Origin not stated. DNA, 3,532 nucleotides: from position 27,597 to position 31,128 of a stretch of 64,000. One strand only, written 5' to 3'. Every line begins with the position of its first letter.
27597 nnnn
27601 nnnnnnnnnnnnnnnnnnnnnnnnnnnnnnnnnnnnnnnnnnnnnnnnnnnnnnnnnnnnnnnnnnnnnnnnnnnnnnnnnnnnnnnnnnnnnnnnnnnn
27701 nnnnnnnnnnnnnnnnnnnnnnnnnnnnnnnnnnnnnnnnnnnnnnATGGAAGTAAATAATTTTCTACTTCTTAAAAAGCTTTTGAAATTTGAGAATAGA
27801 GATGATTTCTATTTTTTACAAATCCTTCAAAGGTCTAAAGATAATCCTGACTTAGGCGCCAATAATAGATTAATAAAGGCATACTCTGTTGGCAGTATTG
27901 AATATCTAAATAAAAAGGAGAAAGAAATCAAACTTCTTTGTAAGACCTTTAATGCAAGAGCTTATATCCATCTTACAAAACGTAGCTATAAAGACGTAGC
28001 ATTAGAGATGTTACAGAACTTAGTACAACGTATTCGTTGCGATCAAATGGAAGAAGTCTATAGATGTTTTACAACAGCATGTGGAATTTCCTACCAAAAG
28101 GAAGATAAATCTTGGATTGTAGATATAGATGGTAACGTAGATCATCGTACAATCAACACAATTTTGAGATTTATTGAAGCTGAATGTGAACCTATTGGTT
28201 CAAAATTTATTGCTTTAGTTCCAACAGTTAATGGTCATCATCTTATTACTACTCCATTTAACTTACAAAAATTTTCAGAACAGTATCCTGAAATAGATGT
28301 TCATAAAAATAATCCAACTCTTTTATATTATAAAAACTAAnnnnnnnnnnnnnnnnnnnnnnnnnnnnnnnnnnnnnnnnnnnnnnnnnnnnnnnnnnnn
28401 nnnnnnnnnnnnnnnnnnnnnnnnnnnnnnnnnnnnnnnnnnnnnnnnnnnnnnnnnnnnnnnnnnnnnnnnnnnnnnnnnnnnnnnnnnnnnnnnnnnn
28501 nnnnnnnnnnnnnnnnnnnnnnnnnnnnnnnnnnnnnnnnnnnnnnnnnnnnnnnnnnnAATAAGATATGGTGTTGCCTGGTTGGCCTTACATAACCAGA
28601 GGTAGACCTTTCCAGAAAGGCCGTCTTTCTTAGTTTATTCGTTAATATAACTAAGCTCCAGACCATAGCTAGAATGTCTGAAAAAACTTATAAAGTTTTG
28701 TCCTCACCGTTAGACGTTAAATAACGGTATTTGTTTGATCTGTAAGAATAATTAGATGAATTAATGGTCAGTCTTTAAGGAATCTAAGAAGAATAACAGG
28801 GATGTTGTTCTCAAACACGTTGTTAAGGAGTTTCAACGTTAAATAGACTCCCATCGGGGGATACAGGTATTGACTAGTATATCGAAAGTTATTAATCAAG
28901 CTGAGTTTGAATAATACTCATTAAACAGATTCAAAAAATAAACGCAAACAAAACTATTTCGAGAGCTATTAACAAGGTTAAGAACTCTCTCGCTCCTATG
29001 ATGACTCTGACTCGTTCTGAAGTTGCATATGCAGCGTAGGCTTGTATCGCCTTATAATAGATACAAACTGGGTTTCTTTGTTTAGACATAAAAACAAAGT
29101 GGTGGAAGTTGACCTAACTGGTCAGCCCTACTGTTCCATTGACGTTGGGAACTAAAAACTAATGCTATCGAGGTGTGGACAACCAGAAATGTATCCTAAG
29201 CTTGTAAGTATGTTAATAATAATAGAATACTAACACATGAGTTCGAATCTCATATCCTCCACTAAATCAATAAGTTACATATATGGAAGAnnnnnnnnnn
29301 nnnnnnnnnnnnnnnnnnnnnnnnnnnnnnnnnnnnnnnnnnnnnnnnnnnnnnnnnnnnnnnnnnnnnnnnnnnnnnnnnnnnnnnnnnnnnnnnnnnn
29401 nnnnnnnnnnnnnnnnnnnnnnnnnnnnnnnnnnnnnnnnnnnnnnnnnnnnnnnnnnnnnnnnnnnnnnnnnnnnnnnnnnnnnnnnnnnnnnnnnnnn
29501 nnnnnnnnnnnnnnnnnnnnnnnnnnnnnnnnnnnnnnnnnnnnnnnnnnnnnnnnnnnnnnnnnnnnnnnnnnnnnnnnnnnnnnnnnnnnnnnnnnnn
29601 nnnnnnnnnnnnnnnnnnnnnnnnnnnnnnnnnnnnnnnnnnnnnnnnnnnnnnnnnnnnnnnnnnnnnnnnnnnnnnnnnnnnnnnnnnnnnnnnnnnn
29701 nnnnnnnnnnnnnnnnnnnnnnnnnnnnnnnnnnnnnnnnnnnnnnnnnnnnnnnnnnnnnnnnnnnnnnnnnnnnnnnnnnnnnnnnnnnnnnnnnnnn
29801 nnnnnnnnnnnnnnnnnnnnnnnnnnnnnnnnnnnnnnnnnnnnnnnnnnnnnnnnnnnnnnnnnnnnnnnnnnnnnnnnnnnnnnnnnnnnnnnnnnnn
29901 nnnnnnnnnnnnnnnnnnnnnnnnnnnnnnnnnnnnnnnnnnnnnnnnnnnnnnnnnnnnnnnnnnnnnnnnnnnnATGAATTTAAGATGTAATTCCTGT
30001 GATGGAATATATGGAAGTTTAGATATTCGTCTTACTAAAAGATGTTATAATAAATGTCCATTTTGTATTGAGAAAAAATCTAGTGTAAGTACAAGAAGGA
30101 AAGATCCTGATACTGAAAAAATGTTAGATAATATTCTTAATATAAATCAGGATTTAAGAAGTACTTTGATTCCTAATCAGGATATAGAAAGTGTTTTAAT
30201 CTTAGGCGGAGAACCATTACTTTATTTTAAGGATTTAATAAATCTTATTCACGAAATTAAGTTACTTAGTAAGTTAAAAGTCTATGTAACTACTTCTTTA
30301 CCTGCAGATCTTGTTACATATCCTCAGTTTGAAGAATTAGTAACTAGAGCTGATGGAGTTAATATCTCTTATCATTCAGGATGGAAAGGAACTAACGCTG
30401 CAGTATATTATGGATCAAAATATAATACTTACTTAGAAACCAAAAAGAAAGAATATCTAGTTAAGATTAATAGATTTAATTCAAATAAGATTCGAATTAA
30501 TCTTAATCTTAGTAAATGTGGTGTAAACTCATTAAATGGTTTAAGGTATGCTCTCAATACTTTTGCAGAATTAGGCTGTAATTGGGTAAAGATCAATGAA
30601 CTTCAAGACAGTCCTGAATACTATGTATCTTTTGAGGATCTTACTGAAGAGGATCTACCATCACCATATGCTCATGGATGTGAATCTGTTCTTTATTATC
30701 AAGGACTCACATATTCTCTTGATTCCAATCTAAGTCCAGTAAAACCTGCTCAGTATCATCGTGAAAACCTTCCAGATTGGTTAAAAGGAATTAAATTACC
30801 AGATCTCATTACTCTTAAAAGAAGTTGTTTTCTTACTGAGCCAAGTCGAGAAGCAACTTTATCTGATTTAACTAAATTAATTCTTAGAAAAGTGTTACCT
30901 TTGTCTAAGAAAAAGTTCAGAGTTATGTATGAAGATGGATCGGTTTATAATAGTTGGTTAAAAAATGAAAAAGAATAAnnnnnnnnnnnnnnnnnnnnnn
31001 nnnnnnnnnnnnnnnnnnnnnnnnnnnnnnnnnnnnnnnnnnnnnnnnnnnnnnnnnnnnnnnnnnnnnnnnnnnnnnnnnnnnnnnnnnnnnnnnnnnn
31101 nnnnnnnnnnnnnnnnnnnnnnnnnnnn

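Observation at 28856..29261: Candidate phage-encoded tmRNA (SsrA) in a 718-nt ORF-free intergenic region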

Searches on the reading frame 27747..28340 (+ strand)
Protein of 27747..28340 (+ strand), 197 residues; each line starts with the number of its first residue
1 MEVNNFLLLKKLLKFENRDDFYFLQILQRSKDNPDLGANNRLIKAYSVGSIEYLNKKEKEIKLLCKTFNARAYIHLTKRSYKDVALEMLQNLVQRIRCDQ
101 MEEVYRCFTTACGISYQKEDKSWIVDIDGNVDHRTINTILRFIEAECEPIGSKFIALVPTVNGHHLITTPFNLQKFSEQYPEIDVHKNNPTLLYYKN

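Call 9: search_protein_families(library=phrogs, proteins=[window:27747-28340:+], max_evalue=0.001)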
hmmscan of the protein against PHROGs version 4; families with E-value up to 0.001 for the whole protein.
window:27747-28340:+ (197 aa): 1 family
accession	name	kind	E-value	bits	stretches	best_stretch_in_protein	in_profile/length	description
phrog_14949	-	unknown function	9.1e-34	118.1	1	2-197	4-238/240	-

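Call 10: find_related_loci(query=window:27747-28340:+, collection=viral_contigs, flank=6000)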
Query window:27747-28340:+ (197 aa) in viral_contigs; peptide patterns used: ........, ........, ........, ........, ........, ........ (x = any residue, [..] = any of these).
63 stretches matched a pattern; 9 encode a relative of the query (tblastn E <= 1e-3); 9 distinct loci.
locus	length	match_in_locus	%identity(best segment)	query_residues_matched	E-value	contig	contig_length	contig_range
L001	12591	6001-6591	97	1-197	1e-129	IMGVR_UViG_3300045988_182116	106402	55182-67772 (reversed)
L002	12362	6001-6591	97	1-197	4e-131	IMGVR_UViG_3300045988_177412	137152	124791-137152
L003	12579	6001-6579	67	3-195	2e-92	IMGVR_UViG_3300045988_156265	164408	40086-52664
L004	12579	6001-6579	67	3-195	2e-92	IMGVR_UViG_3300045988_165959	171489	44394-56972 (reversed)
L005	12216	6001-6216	97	1-72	3e-41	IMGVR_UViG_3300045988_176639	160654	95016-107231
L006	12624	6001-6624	37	3-197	4e-40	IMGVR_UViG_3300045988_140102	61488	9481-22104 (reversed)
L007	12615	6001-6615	37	3-194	8e-40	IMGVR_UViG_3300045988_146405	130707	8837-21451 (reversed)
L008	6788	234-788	37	13-196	1e-28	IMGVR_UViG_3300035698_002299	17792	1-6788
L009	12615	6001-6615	37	3-194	8e-40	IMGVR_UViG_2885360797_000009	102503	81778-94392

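Call 56: search_protein_families(library=pfam, proteins=[window:27747-28337:+], max_evalue=0.01)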
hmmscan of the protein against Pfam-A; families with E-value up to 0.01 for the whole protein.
seq(197 aa): 0 families

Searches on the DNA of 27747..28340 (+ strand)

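Call 13: search_rna_families(sources=[L001, L002, L003, L004, L005, L006, L007, L008, L009, L010, L011], threshold=gathering)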
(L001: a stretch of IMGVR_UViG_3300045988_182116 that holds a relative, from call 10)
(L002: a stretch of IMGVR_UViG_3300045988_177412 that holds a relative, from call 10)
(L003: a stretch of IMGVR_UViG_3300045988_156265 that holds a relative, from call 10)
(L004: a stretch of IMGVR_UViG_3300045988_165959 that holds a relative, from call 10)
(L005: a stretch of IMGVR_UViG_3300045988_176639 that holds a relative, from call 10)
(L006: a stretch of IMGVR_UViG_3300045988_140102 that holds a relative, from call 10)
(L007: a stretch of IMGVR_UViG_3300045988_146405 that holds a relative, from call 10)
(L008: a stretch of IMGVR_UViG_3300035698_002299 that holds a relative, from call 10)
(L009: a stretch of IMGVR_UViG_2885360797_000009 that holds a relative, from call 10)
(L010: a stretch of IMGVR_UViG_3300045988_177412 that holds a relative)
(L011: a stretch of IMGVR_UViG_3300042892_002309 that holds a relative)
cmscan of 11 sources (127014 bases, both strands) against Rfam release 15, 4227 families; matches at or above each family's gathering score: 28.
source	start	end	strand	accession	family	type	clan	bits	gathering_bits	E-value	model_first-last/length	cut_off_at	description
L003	7764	8196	+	RF00023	tmRNA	Gene;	CL00001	92.9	47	1.4e-34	1-374/374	no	transfer-messenger RNA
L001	7112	7520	+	RF00023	tmRNA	Gene;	CL00001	82.9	47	2.4e-30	1-374/374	no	transfer-messenger RNA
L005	7367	7775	+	RF00023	tmRNA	Gene;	CL00001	81.9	47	6.5e-30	1-374/374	no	transfer-messenger RNA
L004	7741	8149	+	RF00023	tmRNA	Gene;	CL00001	81.6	47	8.5e-30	1-374/374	no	transfer-messenger RNA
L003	12418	12492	+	RF00005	tRNA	Gene; tRNA;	CL00001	71.1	29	3.1e-13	1-71/71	no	tRNA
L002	7110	7518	+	RF00023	tmRNA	Gene;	CL00001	70.9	47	2.8e-25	1-374/374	no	transfer-messenger RNA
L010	976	1384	+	RF00023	tmRNA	Gene;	CL00001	70.9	47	2.8e-25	1-374/374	no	transfer-messenger RNA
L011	10792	10865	-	RF00005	tRNA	Gene; tRNA;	CL00001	70.8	29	3.8e-13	1-71/71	no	tRNA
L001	11356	11427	+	RF00005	tRNA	Gene; tRNA;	CL00001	68.1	29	2.1e-12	1-71/71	no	tRNA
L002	11457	11528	+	RF00005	tRNA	Gene; tRNA;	CL00001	68.1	29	2.1e-12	1-71/71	no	tRNA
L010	5323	5394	+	RF00005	tRNA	Gene; tRNA;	CL00001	68.1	29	2.1e-12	1-71/71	no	tRNA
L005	11258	11329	+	RF00005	tRNA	Gene; tRNA;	CL00001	67.3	29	3.4e-12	1-71/71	no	tRNA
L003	11508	11579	+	RF00005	tRNA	Gene; tRNA;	CL00001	65.3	29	1.3e-11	1-71/71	no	tRNA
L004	9637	9708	+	RF00005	tRNA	Gene; tRNA;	CL00001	65.3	29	1.3e-11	1-71/71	no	tRNA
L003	12340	12410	+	RF00005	tRNA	Gene; tRNA;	CL00001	62.2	29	8.8e-11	1-71/71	no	tRNA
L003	12500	12572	+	RF00005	tRNA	Gene; tRNA;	CL00001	59.4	29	5e-10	1-71/71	no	tRNA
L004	12164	12237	+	RF00005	tRNA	Gene; tRNA;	CL00001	59.3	29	5.5e-10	1-71/71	no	tRNA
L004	11304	11376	+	RF00005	tRNA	Gene; tRNA;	CL00001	58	29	1.2e-09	1-71/71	no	tRNA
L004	10533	10606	+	RF00005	tRNA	Gene; tRNA;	CL00001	56.5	29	3.3e-09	1-71/71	no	tRNA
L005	272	345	+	RF00005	tRNA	Gene; tRNA;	CL00001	54.4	29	1.2e-08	1-71/71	no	tRNA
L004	12470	12541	+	RF00005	tRNA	Gene; tRNA;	CL00001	53.3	29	2.4e-08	1-71/71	no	tRNA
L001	355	437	+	RF00005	tRNA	Gene; tRNA;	CL00001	49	29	3.8e-07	1-71/71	no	tRNA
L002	343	425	+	RF00005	tRNA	Gene; tRNA;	CL00001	47.4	29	1e-06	1-71/71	no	tRNA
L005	1322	1404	+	RF00005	tRNA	Gene; tRNA;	CL00001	47.2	29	1.1e-06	1-71/71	no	tRNA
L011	9904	9984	-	RF00005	tRNA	Gene; tRNA;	CL00001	45.8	29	2.8e-06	1-71/71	no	tRNA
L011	10234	10307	-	RF00005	tRNA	Gene; tRNA;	CL00001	45.7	29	3e-06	1-71/71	no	tRNA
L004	2768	2840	+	RF00005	tRNA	Gene; tRNA;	CL00001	44.6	29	5.9e-06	1-71/71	no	tRNA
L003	1358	1430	+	RF00005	tRNA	Gene; tRNA;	CL00001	42.7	29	2e-05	1-71/71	no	tRNA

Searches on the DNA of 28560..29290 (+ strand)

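Call 4: search_dna_similar(query=window:28560-29290:+, collection=phages, mode=distant, max_rows=30)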
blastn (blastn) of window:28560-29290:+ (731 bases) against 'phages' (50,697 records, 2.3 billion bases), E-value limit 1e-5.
No match.

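Call 77: search_dna_similar(query=window:28856-29264:+, collection=phages, mode=distant, max_rows=25, max_evalue=1)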
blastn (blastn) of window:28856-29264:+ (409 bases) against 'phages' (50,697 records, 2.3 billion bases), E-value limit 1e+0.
Records with a match: 11; places in all: 11; records where one place covers at least 80% of the query: 0.
Best place of each record, by identity: 90-95% 9; 80-90% 2.
By first word of the organism name: Aeromonas 8; Salmonella 2; Pelagibacter 1.
By host as written in the record: Aeromonas hydrophila 8; Salmonella enterica CDC K-1891 1; Salmonella enterica 1; Candidatus Pelagibacter sp. HTCC1062 1.
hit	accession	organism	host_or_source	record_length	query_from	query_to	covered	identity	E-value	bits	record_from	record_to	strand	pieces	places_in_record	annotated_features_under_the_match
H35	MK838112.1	Aeromonas phage LAh_6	Aeromonas hydrophila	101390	376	407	8%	93.8%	8e-4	50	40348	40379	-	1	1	hypothetical protein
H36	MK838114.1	Aeromonas phage LAh_8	Aeromonas hydrophila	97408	376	407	8%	93.8%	8e-4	50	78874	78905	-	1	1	none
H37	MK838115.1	Aeromonas phage LAh_9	Aeromonas hydrophila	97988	376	407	8%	93.8%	8e-4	50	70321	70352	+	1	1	hypothetical protein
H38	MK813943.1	Aeromonas phage 4_4572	Aeromonas hydrophila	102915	376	407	8%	93.8%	8e-4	50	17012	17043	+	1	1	44572_t05: tRNA-Ala | 44572_036: hypothetical protein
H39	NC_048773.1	Aeromonas phage 4_4572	Aeromonas hydrophila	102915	376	407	8%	93.8%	8e-4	50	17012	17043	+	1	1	44572_t05: tRNA-Ala | 44572_036: hypothetical protein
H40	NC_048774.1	Aeromonas phage LAh_6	Aeromonas hydrophila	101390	376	407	8%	93.8%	8e-4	50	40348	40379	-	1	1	hypothetical protein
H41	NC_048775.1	Aeromonas phage LAh_8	Aeromonas hydrophila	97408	376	407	8%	93.8%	8e-4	50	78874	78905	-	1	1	none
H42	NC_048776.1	Aeromonas phage LAh_9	Aeromonas hydrophila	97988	376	407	8%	93.8%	8e-4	50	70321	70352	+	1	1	hypothetical protein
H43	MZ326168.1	Salmonella phage NINP13076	Salmonella enterica CDC K-1891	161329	376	407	8%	87.5%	4e-1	41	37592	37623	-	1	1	hypothetical protein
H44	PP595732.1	Salmonella phage SalP219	Salmonella enterica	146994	376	407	8%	87.5%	4e-1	41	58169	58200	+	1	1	tRNA-Ala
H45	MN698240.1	Pelagibacter phage HTVC026P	Candidatus Pelagibacter sp. HTCC1062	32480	40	67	7%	92.9%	1e-1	43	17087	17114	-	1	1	hypothetical protein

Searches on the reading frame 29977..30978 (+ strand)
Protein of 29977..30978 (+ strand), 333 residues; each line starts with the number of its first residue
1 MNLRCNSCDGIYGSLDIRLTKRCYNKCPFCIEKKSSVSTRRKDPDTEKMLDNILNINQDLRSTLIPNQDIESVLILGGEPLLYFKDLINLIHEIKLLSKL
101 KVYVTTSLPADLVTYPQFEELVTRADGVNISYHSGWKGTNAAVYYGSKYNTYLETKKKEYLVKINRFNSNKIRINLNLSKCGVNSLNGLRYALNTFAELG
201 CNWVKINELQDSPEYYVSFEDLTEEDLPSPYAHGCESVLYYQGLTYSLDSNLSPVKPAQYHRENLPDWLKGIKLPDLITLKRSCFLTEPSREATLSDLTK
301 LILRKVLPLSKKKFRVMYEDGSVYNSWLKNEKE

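Call 9: search_protein_families(library=phrogs, proteins=[window:29977-30978:+], max_evalue=0.001)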
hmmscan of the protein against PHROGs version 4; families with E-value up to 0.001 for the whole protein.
window:29977-30978:+ (333 aa): 1 family
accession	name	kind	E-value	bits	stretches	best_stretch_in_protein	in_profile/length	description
phrog_1802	-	other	3.7e-09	37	1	15-148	46-179/556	radical SAM domain-containing protein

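Call 17: find_related_loci(query=window:29977-30978:+, collection=viral_contigs, flank=5000)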
Query window:29977-30978:+ (333 aa) in viral_contigs; peptide patterns used: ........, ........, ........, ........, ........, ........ (x = any residue, [..] = any of these).
8 stretches matched a pattern; 3 encode a relative of the query (tblastn E <= 1e-3); 3 distinct loci.
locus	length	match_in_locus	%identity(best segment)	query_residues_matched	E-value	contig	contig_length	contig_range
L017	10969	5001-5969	96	1-323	0e+0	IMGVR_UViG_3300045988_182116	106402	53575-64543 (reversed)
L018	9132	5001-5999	93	1-333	0e+0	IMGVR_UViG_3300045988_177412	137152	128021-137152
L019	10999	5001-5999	92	1-333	0e+0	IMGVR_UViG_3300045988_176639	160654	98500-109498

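Call 56: search_protein_families(library=pfam, proteins=[window:29977-30975:+], max_evalue=0.01)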
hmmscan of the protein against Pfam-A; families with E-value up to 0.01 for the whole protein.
seq(333 aa): 3 families
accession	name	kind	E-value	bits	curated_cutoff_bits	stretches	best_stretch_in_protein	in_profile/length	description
PF04055.27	Radical_SAM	-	1.9e-07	31.8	29.5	1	18-135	2-112/166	Radical SAM superfamily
PF13353.11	Fer4_12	-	5.7e-05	23.9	22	1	21-107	13-91/137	4Fe-4S single cluster domain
PF02191.22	OLF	-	0.004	17.2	23.9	1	100-184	29-111/246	Olfactomedin-like domain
